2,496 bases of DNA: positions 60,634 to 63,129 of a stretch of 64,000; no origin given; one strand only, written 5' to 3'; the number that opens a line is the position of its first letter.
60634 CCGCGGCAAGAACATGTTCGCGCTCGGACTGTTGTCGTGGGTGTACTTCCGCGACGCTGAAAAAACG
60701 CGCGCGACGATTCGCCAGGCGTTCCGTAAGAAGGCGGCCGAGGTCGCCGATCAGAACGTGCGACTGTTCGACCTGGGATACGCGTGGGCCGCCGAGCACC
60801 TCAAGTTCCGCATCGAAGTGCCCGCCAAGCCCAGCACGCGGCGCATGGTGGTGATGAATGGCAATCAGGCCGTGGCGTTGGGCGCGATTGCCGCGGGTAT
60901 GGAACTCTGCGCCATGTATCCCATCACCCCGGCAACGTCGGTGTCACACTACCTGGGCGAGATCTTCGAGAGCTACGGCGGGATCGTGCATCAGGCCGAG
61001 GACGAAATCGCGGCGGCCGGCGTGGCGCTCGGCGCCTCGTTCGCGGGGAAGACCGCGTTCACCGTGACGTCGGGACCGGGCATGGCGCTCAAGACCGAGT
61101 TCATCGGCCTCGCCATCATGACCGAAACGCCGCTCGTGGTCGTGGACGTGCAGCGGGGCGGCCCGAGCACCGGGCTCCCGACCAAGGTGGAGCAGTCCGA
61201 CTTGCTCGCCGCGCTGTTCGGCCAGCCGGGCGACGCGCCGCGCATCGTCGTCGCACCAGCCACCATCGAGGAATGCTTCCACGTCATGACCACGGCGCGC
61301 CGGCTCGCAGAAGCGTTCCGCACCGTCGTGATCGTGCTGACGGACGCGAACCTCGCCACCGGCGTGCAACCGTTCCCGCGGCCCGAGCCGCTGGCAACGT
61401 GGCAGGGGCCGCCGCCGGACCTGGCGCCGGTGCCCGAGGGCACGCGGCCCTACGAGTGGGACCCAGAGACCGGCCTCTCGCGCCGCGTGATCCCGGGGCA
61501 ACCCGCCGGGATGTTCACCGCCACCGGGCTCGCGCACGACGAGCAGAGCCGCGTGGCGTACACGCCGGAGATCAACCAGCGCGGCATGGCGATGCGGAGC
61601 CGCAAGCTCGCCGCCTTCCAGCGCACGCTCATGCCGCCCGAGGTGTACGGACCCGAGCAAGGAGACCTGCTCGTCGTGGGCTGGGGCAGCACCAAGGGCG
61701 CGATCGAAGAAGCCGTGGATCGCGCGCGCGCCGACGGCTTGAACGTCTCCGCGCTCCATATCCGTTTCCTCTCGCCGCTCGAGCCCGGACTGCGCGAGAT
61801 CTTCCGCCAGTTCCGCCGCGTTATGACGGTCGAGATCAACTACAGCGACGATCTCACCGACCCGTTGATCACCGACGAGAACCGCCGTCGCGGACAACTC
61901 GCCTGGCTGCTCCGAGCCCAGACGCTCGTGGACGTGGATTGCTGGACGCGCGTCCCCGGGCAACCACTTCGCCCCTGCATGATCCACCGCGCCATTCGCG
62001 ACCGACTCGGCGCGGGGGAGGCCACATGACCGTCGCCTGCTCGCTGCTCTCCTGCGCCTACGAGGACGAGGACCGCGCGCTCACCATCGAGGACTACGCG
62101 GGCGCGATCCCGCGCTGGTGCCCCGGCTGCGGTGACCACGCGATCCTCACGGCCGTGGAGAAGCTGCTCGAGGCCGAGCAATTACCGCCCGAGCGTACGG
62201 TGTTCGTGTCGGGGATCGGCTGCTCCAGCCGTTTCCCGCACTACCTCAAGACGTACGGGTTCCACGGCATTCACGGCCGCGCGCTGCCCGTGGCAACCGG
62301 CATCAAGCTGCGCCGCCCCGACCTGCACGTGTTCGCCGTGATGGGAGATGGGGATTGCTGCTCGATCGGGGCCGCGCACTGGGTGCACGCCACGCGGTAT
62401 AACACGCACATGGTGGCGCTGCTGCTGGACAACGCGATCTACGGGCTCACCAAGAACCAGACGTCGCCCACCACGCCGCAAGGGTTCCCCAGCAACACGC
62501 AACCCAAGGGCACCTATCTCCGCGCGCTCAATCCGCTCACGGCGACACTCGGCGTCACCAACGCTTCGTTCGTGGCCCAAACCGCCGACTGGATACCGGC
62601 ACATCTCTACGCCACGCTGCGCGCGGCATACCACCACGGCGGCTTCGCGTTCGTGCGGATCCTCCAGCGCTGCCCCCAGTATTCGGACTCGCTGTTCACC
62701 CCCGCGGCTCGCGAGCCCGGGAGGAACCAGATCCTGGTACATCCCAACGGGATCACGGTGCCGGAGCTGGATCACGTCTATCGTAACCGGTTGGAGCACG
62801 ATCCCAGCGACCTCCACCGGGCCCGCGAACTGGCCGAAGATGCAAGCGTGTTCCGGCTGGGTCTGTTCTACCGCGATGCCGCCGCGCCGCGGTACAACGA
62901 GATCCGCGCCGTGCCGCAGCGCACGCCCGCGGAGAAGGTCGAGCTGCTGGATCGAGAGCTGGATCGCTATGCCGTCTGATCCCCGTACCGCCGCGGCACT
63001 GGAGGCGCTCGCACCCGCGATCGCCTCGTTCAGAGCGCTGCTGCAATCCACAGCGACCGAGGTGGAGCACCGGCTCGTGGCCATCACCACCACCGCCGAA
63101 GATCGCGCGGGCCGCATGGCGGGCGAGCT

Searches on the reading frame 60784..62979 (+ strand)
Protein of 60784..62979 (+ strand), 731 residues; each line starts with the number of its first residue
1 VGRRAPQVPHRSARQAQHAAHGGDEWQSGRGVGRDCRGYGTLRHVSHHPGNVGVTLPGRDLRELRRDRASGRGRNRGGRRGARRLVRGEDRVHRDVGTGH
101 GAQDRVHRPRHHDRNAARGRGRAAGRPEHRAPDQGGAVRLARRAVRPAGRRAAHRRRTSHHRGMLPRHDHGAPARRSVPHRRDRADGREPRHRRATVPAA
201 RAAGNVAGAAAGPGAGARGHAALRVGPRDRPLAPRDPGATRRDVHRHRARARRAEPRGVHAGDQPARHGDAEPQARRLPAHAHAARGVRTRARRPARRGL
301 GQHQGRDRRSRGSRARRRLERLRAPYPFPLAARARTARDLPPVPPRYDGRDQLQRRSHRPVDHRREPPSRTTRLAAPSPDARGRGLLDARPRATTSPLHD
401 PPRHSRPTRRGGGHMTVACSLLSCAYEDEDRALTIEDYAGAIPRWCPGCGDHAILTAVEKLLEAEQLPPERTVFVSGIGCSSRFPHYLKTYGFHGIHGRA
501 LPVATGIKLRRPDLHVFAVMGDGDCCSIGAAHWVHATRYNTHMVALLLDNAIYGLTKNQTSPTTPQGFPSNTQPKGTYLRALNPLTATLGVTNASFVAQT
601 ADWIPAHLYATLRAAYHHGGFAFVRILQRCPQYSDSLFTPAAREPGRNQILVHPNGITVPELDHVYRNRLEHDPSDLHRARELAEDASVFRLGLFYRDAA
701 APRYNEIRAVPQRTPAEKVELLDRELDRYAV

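Call 23: search_protein_families(library=pfam, proteins=[window:60784-62979:+], max_evalue=0.001)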
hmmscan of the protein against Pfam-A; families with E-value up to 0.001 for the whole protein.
window:60784-62979:+ (731 aa): 1 family
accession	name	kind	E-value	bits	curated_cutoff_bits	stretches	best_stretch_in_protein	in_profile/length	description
PF02775.26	TPP_enzyme_C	-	1.3e-24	87.2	21.9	1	478-625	2-150/151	Thiamine pyrophosphate enzyme, C-terminal TPP binding domain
